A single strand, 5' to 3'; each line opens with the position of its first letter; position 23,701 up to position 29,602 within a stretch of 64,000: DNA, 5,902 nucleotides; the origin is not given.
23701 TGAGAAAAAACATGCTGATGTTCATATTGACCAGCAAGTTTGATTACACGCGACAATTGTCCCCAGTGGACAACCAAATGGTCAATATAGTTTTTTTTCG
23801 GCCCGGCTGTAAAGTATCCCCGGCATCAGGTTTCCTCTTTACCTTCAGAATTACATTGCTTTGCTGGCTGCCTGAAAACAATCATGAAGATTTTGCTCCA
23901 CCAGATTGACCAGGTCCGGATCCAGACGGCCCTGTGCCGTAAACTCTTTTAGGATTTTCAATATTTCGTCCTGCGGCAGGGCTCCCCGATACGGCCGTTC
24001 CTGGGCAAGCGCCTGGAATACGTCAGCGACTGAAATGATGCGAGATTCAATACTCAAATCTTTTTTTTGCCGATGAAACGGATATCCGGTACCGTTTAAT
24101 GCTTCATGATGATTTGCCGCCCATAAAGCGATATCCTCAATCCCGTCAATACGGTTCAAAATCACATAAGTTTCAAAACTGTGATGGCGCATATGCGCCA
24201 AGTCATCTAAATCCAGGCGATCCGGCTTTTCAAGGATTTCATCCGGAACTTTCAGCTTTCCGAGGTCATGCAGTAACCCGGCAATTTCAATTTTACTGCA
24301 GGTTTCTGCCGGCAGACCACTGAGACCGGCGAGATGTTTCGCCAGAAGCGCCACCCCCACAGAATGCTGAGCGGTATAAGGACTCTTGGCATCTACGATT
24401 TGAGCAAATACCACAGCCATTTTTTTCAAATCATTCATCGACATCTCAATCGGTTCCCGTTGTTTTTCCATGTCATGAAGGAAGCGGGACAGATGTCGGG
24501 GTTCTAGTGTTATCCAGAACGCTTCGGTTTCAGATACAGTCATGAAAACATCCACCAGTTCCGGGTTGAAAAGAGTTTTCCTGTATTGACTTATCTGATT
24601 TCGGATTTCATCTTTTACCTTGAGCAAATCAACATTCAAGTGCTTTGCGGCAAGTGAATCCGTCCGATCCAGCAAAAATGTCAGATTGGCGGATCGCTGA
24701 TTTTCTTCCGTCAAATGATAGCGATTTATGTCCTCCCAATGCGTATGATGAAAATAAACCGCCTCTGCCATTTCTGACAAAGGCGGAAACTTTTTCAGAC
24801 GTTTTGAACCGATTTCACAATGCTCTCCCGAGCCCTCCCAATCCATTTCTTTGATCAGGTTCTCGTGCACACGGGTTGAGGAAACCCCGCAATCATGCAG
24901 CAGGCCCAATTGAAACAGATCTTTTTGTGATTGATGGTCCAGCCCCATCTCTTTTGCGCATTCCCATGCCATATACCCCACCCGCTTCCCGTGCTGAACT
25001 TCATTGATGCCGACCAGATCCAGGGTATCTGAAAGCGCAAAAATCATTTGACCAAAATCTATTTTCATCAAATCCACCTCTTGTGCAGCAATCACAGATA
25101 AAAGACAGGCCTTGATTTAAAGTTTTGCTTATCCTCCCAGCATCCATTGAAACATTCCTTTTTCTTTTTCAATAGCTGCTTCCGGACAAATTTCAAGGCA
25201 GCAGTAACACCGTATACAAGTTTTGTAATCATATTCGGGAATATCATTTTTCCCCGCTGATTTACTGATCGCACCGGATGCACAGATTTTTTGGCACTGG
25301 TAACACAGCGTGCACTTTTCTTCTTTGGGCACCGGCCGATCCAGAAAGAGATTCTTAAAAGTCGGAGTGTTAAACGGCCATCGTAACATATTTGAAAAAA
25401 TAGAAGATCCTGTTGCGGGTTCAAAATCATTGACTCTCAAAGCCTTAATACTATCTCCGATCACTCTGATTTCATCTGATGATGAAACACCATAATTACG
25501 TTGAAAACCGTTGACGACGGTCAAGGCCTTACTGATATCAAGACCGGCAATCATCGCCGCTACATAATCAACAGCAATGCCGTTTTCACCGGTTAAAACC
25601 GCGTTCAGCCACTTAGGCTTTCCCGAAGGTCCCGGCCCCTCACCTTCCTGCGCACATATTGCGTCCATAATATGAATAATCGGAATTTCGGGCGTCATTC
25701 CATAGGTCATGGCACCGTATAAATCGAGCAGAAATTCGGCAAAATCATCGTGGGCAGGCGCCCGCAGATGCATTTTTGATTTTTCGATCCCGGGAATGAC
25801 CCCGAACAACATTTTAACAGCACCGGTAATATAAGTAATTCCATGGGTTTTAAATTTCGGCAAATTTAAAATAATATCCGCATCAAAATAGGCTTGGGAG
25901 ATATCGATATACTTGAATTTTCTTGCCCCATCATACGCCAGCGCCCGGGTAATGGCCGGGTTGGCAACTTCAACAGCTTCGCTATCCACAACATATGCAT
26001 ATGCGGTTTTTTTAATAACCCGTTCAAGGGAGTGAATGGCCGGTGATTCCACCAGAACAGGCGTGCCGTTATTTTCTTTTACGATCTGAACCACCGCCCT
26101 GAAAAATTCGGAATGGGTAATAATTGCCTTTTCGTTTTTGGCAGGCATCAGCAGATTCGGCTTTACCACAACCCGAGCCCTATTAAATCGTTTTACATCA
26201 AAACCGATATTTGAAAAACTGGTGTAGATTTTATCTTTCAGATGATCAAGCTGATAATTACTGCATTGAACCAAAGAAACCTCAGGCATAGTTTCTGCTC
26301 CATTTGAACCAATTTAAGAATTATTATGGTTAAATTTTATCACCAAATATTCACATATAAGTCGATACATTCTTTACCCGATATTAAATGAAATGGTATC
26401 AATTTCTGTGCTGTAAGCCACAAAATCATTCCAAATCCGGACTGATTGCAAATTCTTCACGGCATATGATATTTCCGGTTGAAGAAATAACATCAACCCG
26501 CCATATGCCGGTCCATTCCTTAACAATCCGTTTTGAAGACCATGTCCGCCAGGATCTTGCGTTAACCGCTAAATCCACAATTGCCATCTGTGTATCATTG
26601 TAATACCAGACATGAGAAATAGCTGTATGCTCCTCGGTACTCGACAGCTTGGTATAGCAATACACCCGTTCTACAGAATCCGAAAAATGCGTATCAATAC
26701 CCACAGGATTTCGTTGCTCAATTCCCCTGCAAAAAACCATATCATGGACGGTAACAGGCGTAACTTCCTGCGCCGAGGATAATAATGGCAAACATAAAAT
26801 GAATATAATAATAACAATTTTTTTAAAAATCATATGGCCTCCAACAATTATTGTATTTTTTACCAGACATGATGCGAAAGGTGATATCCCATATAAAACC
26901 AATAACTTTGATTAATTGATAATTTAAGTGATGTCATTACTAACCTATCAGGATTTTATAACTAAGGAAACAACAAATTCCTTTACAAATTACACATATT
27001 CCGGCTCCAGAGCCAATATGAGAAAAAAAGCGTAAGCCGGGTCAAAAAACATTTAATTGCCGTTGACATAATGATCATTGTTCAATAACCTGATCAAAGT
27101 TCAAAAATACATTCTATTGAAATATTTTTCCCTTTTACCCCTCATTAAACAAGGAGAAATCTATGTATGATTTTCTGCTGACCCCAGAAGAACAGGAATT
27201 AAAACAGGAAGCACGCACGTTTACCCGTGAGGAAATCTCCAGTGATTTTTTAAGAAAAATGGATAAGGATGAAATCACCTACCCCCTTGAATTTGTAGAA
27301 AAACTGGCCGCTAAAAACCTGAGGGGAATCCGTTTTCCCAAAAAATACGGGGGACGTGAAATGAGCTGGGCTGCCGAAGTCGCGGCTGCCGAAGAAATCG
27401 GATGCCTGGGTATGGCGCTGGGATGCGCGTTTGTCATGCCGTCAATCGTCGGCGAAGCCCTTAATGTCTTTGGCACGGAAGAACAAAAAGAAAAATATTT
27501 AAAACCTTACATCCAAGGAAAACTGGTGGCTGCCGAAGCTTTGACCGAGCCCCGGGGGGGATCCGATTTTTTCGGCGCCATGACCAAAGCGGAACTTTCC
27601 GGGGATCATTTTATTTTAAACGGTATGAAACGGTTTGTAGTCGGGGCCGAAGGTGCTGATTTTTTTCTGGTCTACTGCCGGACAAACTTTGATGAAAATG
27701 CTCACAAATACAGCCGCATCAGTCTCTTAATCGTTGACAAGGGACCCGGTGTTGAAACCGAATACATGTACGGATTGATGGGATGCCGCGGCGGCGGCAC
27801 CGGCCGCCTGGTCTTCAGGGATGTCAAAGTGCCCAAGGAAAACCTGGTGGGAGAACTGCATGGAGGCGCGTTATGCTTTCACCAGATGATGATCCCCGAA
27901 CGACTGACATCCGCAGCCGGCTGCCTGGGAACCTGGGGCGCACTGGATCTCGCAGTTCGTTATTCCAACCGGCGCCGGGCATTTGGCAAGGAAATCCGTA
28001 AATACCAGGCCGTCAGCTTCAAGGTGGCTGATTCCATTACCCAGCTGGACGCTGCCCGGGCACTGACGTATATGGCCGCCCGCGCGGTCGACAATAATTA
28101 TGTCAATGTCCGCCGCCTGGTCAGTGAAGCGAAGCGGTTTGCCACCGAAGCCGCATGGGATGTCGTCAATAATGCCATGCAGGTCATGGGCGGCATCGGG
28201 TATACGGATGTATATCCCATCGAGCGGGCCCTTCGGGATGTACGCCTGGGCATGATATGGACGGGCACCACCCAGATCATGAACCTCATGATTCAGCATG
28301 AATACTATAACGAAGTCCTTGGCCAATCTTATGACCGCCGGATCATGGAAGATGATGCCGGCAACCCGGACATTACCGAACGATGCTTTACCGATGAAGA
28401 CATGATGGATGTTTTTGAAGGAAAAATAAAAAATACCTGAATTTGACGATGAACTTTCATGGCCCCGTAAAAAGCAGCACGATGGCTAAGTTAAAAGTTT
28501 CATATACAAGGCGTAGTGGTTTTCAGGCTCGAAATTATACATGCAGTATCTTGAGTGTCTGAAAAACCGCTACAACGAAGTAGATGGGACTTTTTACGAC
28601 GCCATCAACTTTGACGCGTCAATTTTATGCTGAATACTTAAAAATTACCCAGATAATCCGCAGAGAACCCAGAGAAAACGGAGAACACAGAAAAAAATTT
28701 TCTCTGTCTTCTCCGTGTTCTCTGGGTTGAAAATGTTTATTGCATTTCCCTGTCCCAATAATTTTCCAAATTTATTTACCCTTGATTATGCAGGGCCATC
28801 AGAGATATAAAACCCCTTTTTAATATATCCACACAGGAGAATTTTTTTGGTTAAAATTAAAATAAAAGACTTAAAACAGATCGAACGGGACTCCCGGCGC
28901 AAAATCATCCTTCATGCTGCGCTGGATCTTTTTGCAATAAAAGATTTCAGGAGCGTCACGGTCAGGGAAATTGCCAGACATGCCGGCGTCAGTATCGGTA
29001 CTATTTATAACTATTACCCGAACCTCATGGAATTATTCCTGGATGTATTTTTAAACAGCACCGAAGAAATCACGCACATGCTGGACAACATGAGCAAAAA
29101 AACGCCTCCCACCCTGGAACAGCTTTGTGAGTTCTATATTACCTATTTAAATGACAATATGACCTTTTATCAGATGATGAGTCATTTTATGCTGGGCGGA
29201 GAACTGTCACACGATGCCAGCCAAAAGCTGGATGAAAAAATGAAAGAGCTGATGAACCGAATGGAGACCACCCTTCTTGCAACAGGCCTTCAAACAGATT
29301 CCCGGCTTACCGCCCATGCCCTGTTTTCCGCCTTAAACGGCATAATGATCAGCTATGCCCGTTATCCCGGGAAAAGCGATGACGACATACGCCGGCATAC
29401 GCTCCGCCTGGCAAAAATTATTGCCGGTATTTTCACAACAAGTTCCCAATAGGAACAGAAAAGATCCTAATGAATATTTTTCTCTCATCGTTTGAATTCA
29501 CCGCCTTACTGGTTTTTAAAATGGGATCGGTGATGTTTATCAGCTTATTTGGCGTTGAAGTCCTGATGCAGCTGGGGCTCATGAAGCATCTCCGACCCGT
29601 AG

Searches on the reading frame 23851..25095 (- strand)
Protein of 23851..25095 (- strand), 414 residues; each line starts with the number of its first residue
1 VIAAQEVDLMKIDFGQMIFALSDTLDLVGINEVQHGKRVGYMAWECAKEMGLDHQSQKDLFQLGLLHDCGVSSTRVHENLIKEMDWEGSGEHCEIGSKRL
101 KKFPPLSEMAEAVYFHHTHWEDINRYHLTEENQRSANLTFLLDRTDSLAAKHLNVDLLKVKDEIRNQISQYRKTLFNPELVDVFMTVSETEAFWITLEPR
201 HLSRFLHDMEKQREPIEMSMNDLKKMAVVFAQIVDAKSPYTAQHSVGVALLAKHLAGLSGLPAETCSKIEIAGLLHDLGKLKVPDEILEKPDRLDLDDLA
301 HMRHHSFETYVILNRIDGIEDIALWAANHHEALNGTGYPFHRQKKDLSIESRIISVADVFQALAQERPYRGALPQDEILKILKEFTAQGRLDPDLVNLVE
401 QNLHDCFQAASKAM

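Call 81: search_protein_families(library=pfam, max_evalue=0.00001, proteins=[window:23851-25095:-])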
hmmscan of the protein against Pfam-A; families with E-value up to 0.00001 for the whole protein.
window:23851-25095:- (414 aa): 3 families
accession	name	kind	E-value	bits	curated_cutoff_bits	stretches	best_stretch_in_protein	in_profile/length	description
PF13487.12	HD_5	-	8.7e-38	130.2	27.2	1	229-395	2-170/170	HD domain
PF01966.28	HD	-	1.3e-26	93.6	22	2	242-362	2-115/116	HD domain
PF08668.18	HDOD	-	1.6e-09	37.9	22.9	0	241-286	95-138/196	HDOD domain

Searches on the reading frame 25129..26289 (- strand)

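Call 81: search_protein_families(library=pfam, max_evalue=0.00001, proteins=[window:25129-26289:-])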
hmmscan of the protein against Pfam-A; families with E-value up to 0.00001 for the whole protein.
window:25129-26289:- (386 aa): 2 families
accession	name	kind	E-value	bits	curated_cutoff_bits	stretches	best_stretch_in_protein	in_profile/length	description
PF04015.17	DUF362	-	1.9e-45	155.8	24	1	40-245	1-199/200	Domain of unknown function (DUF362)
PF12837.12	Fer4_6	-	2e-06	27.9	25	0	323-341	6-24/24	4Fe-4S binding domain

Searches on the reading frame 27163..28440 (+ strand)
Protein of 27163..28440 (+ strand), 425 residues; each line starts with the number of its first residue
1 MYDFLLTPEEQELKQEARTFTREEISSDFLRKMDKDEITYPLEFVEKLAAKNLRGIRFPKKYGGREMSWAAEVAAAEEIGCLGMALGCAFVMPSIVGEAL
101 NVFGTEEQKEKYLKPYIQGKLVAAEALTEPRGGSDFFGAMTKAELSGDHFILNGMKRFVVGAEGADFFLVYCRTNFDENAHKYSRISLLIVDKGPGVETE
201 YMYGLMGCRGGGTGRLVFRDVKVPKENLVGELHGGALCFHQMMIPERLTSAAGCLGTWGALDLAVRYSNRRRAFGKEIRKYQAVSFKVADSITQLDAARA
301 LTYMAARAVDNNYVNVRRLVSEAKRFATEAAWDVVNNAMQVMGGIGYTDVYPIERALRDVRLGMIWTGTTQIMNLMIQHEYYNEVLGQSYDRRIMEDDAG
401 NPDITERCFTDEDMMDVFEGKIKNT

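Call 81: search_protein_families(library=pfam, max_evalue=0.00001, proteins=[window:27163-28440:+])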
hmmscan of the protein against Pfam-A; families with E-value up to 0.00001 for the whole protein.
window:27163-28440:+ (425 aa): 4 families
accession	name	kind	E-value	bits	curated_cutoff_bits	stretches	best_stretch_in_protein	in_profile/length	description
PF00441.29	Acyl-CoA_dh_1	-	4.9e-33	114.8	22.4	1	242-378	10-146/150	Acyl-CoA dehydrogenase, C-terminal domain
PF02771.21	Acyl-CoA_dh_N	-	1.6e-24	86.8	22.9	1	7-120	1-113/113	Acyl-CoA dehydrogenase, N-terminal domain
PF02770.24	Acyl-CoA_dh_M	-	1.2e-17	64.3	33.3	1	125-221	2-97/97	Acyl-CoA dehydrogenase, middle domain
PF08028.16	Acyl-CoA_dh_2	-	3.9e-15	56.7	22.7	1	259-368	13-131/134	Acyl-CoA dehydrogenase, C-terminal domain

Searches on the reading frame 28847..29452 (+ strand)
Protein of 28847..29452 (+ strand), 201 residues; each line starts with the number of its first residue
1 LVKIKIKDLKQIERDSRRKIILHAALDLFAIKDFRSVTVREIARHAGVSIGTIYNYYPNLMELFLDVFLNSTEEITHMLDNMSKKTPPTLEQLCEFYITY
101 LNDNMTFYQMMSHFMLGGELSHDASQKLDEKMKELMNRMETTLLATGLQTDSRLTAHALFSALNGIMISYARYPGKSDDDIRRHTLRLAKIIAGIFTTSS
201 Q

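Call 81: search_protein_families(library=pfam, max_evalue=0.00001, proteins=[window:28847-29452:+])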
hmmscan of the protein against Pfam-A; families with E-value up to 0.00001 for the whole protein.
window:28847-29452:+ (201 aa): 1 family
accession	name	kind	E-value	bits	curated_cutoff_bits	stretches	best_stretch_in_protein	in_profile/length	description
PF00440.29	TetR_N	-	2.1e-13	50.3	24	1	21-66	1-46/47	Bacterial regulatory proteins, tetR family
